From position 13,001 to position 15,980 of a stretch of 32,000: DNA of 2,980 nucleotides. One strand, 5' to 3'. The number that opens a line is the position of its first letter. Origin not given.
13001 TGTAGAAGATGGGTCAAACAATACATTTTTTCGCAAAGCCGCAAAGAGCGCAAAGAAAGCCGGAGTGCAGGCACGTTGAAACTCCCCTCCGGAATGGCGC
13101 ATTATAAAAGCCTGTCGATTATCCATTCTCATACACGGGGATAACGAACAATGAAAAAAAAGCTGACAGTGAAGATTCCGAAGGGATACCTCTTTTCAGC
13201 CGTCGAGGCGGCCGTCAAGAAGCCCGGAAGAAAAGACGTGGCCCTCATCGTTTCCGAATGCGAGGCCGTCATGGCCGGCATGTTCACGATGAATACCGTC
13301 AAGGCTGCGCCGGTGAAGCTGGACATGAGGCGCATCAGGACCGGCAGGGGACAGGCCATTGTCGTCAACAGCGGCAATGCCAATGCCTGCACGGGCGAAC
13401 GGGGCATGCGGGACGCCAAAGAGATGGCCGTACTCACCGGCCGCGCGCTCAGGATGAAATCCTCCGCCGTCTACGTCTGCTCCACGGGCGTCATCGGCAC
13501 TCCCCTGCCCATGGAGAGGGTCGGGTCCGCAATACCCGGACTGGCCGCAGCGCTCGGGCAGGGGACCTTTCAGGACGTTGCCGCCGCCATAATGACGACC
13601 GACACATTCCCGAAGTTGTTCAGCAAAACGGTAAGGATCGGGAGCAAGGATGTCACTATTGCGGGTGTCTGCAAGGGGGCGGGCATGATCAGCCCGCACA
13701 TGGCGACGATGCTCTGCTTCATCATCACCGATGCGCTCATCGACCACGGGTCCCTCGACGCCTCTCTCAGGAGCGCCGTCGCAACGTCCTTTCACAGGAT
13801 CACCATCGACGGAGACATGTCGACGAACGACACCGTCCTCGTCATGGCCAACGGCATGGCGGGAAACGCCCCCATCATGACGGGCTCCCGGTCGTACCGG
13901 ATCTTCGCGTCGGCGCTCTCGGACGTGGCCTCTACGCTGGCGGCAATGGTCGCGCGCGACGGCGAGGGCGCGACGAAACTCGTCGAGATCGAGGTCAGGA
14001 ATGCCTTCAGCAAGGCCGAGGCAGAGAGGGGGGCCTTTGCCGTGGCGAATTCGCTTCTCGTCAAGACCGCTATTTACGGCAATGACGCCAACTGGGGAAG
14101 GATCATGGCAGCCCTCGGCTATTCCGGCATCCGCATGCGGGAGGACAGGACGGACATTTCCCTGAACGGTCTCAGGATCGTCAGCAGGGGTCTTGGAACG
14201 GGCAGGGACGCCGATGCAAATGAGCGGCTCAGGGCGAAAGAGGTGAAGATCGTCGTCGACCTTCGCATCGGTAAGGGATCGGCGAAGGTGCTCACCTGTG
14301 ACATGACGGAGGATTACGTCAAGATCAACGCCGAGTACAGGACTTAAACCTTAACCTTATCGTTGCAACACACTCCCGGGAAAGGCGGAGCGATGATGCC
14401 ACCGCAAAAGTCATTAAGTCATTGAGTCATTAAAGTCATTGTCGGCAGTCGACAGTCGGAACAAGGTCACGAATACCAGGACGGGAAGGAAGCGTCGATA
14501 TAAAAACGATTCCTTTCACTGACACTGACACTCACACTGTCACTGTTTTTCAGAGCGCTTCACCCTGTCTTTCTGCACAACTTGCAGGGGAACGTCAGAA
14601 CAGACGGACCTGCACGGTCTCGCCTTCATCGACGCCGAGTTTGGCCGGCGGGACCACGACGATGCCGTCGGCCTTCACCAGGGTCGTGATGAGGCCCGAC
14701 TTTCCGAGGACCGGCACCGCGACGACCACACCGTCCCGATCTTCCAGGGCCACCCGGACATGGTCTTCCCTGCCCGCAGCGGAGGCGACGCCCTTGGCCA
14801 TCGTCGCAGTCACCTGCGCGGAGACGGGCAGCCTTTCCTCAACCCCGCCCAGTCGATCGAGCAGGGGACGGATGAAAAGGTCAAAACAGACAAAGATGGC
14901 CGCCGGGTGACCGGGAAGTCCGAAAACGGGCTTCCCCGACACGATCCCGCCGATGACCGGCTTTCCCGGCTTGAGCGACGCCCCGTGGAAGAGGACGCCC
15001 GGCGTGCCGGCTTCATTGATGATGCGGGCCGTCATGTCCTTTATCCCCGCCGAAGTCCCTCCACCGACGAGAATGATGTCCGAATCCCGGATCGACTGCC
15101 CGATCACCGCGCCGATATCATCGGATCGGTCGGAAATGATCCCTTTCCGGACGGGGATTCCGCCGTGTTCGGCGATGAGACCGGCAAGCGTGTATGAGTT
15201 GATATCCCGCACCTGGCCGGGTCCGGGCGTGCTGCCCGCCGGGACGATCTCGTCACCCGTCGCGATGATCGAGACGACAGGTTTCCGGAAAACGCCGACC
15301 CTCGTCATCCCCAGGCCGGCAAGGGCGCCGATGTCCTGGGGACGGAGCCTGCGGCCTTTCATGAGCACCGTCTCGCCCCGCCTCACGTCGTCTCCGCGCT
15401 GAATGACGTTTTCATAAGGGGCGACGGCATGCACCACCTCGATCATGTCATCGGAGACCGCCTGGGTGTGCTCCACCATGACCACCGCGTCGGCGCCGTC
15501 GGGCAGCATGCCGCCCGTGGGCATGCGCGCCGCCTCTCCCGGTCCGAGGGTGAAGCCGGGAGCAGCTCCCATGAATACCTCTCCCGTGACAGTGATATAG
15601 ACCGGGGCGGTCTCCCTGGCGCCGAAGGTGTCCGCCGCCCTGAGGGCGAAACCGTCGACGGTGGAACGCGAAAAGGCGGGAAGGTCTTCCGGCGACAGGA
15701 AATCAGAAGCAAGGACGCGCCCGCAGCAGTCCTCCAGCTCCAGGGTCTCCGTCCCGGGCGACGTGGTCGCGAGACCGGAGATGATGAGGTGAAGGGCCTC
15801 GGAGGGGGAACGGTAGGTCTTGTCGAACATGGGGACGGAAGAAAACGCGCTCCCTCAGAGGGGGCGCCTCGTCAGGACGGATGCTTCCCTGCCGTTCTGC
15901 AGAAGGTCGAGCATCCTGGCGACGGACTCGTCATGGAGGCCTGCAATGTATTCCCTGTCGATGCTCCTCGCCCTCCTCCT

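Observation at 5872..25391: Very dense family of ~215-355 bp MITE-like intergenic elements with unusual modular interior (6 copies plus a fragment in 32 kb)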

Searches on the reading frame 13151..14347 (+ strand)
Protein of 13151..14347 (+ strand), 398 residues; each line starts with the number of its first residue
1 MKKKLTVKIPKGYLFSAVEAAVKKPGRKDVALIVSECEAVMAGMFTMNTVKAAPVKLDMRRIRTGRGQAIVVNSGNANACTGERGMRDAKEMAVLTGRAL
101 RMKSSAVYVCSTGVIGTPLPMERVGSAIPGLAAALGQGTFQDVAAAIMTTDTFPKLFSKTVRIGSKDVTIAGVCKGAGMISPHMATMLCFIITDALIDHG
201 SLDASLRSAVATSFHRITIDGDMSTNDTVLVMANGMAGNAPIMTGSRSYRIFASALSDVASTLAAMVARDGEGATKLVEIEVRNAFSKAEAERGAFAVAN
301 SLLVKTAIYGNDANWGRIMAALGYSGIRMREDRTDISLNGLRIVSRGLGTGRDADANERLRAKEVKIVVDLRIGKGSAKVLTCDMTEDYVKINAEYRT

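Call 16: search_protein_families(library=pfam, proteins=[window:13151-14347:+])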
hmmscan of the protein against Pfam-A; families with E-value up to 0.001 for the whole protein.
window:13151-14347:+ (398 aa): 1 family
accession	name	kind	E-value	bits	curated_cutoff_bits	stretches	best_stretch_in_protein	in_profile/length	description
PF01960.23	ArgJ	-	1.7e-143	478.4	32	1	16-398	3-377/377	ArgJ family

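Call 18: find_encoding_contigs(protein=window:13151-14347:+, flank=10000, max_places=10)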
Protein window:13151-14347:+ (398 aa): no gene with exactly this product is on record in the collection.

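Call 19: find_homologous_proteins(query=window:13151-14347:+, max_evalue=1e-50)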
Query window:13151-14347:+ (398 aa): 7987 proteins with E <= 1e-50 among 8000 candidates; the best 120 are listed.
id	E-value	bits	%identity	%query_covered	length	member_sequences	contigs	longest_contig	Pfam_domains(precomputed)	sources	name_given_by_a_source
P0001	1.1e-250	848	100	100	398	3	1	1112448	PF01960.24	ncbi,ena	-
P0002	3.0e-176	604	70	98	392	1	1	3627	PF01960.24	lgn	-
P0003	6.4e-176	603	71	98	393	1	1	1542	PF01960.24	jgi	-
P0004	1.8e-175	601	71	98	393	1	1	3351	PF01960.24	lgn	-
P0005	7.6e-175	599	71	98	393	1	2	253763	PF01960.24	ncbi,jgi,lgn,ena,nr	ncbi:MAG: bifunctional glutamate N-acetyltransferase/amino-acid acetyltransferase ArgJ [Thermodesulf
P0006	1.1e-174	598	70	98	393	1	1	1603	PF01960.24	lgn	-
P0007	3.2e-174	597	69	98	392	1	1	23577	PF01960.24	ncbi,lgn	-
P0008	3.9e-174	597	70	98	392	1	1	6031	PF01960.24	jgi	-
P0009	5.8e-174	596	69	98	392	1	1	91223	PF01960.24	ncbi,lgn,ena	-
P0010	6.3e-174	596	69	98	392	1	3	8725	PF01960.24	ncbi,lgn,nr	ncbi:MAG: bifunctional glutamate N-acetyltransferase/amino-acid acetyltransferase ArgJ [Nitrospirace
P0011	7.4e-174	596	69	99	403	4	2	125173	PF01960.24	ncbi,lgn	ncbi:MAG: bifunctional glutamate N-acetyltransferase/amino-acid acetyltransferase ArgJ [Nitrospirota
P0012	1.5e-173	595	68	98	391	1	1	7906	PF01960.24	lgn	-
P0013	1.7e-173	595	68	99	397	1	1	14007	PF01960.24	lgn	-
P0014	2.0e-173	594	69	100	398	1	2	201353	PF01960.24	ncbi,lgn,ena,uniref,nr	ncbi:MAG: bifunctional glutamate N-acetyltransferase/amino-acid acetyltransferase ArgJ [Alphaproteob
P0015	3.3e-173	594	68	98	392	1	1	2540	PF01960.24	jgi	-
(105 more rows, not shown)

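Call 20: find_encoding_contigs(protein=P0001, flank=10000, max_places=5)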
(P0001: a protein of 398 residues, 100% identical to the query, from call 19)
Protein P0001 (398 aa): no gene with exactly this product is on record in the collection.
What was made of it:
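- Tried and rejected: Exact-protein look-ups for the source contig failed (calls 18, 20).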

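Call 21: list_cluster_members(proteins=[P0001])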
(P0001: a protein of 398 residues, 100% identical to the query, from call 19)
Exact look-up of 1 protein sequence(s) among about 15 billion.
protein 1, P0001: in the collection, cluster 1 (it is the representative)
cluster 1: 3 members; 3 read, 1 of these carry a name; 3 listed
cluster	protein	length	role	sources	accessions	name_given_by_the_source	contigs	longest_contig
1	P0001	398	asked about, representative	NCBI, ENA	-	-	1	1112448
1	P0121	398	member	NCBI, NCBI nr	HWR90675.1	MAG TPA: bifunctional glutamate N-acetyltransferase/amino-acid acetyltransferase ArgJ ... | bifunctional glutamate N-acetyltransferase/amino-acid acetyltransferase ArgJ ...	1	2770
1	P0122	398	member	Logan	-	-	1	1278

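Call 22: find_encoding_contigs(protein=P0121, flank=10000, max_places=5)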
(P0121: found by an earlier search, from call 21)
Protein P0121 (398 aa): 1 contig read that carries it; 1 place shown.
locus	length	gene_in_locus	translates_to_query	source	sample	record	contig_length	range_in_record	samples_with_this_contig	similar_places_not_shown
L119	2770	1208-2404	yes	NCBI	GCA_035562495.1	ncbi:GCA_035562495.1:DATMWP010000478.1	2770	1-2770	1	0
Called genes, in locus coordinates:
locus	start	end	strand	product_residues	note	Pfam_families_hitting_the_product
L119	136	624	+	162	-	-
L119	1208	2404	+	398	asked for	PF01960:ArgJ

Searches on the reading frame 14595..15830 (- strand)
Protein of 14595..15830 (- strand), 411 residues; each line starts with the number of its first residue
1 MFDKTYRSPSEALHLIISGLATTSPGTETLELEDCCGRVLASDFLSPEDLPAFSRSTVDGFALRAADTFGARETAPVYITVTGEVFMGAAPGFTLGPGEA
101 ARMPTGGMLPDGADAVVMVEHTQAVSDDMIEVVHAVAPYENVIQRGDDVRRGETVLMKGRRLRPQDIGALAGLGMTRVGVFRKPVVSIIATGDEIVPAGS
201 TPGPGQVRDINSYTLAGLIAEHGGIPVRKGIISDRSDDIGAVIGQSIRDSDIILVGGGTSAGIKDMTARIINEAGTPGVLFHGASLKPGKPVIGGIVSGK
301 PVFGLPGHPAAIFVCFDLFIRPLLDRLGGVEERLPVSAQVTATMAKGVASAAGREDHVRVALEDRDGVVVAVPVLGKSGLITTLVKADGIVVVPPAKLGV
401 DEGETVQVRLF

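Call 16: search_protein_families(library=pfam, proteins=[window:14595-15830:-])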
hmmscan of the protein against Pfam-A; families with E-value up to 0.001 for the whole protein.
window:14595-15830:- (411 aa): 3 families
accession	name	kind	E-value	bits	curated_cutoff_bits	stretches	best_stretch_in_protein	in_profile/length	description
PF03453.22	MoeA_N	-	1.3e-44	152.1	30.8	1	8-174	2-160/160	MoeA N-terminal region (domain I and II)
PF00994.29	MoCF_biosynth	-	1.1e-29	103.4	26.6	1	188-325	2-143/144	Probable molybdopterin binding domain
PF03454.20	MoeA_C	-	1.5e-16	60.8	22.1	1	341-411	1-72/72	MoeA C-terminal region (domain IV)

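Call 31: list_cluster_members(proteins=[window:14595-15830:-, window:16538-18010:-, window:19580-20521:-, window:20753-21619:-, window:21646-23412:-, window:23863-25038:-, window:6116-7156:+, window:5397-5789:+, window:25537-25986:-, window:4040-4831:-])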
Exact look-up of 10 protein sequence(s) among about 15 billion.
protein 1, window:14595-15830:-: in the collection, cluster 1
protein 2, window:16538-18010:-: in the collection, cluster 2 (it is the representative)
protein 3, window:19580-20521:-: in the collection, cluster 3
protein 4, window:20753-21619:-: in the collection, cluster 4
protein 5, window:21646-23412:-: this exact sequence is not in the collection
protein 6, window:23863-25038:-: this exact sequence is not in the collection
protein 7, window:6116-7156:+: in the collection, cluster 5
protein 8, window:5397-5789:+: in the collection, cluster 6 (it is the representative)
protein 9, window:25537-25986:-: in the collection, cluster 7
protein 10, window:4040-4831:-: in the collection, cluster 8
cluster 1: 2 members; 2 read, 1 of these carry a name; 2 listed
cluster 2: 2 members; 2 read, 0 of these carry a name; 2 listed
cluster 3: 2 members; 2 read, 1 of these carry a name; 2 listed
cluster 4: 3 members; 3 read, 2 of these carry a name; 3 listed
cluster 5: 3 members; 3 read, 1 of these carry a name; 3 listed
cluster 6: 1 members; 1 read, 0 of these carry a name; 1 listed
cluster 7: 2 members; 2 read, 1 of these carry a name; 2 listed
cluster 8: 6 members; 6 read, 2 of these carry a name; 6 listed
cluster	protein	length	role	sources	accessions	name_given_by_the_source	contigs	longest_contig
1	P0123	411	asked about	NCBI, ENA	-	-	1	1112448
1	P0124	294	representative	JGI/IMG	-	molybdopterin molybdotransferase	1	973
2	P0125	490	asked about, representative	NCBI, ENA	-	-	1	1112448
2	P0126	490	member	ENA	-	-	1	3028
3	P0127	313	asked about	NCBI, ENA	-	-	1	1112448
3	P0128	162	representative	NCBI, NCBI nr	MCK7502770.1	MAG: ribose-phosphate diphosphokinase [Desulfobacterales bacterium] | ribose-phosphate diphosphokinase [Desulfobacterales bacterium]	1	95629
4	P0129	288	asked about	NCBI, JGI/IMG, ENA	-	4-diphosphocytidyl-2-C-methyl-D-erythritol kinase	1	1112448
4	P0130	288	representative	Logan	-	-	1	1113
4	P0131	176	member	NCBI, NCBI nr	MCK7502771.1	MAG: hypothetical protein MZV70_00875 [Desulfobacterales bacterium] | hypothetical protein [Desulfobacterales bacterium]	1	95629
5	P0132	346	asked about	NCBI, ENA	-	-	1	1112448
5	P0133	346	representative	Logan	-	-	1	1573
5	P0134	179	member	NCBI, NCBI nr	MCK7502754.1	MAG: N-acetyl-gamma-glutamyl-phosphate reductase [Desulfobacterales bacterium] | N-acetyl-gamma-glutamyl-phosphate reductase [Desulfobacterales bacterium]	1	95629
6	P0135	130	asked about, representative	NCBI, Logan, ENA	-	-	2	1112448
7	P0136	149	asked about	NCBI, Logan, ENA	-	-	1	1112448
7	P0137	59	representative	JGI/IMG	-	hypothetical protein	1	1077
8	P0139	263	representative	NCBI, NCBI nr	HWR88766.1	MAG TPA: bifunctional hydroxymethylpyrimidine kinase/phosphomethylpyrimidine kinase ... | bifunctional hydroxymethylpyrimidine kinase/phosphomethylpyrimidine kinase ...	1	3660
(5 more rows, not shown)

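Call 32: find_encoding_contigs(protein=P0134, flank=10000, max_places=3)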
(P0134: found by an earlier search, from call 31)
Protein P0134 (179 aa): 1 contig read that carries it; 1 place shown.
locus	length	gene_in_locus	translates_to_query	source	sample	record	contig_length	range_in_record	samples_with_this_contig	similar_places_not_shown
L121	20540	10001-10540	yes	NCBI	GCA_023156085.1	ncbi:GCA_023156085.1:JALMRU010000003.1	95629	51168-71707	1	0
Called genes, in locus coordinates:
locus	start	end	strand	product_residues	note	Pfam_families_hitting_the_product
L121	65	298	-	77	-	PF02885:Glycos_trans_3N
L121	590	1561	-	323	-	PF08240:ADH_N, PF00107:ADH_zinc_N, PF13602:ADH_zinc_N_2 (weak)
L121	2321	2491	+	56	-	-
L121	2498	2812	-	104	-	-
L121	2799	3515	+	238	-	PF00989:PAS, PF13188:PAS_8 (weak), PF08448:PAS_4 (weak), PF13426:PAS_9, PF08281:Sigma70_r4_2 (weak), PF00196:GerE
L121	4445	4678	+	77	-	-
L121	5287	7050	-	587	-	PF13541:ChlI (faint)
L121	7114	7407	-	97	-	PF18073:Zn_ribbon_LapB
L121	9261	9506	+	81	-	-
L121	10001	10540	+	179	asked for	PF02774:Semialdhyde_dhC, PF22698:Semialdhyde_dhC_1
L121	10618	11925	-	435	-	-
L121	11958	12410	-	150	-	-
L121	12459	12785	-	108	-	-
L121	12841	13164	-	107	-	-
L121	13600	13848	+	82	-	-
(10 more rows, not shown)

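Call 33: find_encoding_contigs(protein=P0131, flank=10000, max_places=3)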
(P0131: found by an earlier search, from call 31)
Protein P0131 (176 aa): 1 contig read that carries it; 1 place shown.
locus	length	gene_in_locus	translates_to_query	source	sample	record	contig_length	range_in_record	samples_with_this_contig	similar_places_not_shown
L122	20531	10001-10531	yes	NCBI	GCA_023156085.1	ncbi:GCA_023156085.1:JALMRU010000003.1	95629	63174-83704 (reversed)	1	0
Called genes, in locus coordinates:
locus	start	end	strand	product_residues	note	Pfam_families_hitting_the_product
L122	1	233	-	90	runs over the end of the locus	PF07992:Pyr_redox_2, PF00070:Pyr_redox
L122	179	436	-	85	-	-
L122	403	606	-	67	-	-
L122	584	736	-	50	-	-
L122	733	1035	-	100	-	PF01597:GCV_H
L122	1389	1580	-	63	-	-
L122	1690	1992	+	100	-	-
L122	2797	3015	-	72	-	-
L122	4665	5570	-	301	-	-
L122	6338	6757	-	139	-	-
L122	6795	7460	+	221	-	-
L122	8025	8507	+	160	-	PF14559:TPR_19 (faint), PF00515:TPR_1 (weak)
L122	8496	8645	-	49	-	-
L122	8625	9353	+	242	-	-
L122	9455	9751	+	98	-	-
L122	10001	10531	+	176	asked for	PF08544:GHMP_kinases_C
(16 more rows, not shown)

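Call 39: find_encoding_contigs(protein=P0133, flank=10000, max_places=3)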
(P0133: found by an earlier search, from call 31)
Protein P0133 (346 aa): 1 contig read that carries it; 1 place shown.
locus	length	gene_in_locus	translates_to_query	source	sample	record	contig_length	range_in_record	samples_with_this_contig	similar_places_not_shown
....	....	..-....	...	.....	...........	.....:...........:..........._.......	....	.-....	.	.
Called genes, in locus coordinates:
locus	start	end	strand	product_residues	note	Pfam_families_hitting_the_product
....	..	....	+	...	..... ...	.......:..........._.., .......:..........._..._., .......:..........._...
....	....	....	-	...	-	?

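Call 40: find_encoding_contigs(protein=P0137, flank=10000, max_places=3)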
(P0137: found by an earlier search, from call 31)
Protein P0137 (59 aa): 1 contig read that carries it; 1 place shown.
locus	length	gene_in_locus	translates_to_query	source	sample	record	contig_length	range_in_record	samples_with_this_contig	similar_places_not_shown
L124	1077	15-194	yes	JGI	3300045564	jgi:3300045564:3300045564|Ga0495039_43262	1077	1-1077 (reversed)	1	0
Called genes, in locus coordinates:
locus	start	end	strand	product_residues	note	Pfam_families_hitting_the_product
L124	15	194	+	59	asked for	PF07885:Ion_trans_2 (weak)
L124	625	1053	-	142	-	PF00475:IGPD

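Call 41: find_encoding_contigs(protein=P0124, flank=10000, max_places=3)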
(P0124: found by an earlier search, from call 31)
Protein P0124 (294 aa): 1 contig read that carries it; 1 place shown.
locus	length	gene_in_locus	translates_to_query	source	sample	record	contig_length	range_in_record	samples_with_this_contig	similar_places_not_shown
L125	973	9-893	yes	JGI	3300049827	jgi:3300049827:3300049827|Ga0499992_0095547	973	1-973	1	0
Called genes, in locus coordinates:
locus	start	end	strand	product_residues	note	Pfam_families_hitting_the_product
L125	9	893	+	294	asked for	PF03453:MoeA_N, PF00994:MoCF_biosynth, PF03454:MoeA_C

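Call 67: find_encoding_contigs(protein=P0139, flank=10000, max_places=3)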
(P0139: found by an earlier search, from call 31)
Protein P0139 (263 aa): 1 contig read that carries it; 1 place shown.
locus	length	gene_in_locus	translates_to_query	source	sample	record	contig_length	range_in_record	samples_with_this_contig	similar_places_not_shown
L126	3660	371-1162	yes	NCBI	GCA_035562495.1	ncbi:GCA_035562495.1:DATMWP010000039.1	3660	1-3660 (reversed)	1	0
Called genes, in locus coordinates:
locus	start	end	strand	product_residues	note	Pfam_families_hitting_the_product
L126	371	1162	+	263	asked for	PF08543:Phos_pyr_kin, PF00294:PfkB (faint)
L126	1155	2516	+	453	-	PF18073:Zn_ribbon_LapB, PF03796:DnaB_C (faint), PF06745:ATPase, PF13481:AAA_25, PF23442:DUF7125 (weak), PF25199:nSTAND_NTPase5 (faint), PF06745:ATPase (weak), PF13541:ChlI (weak)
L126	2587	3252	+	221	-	-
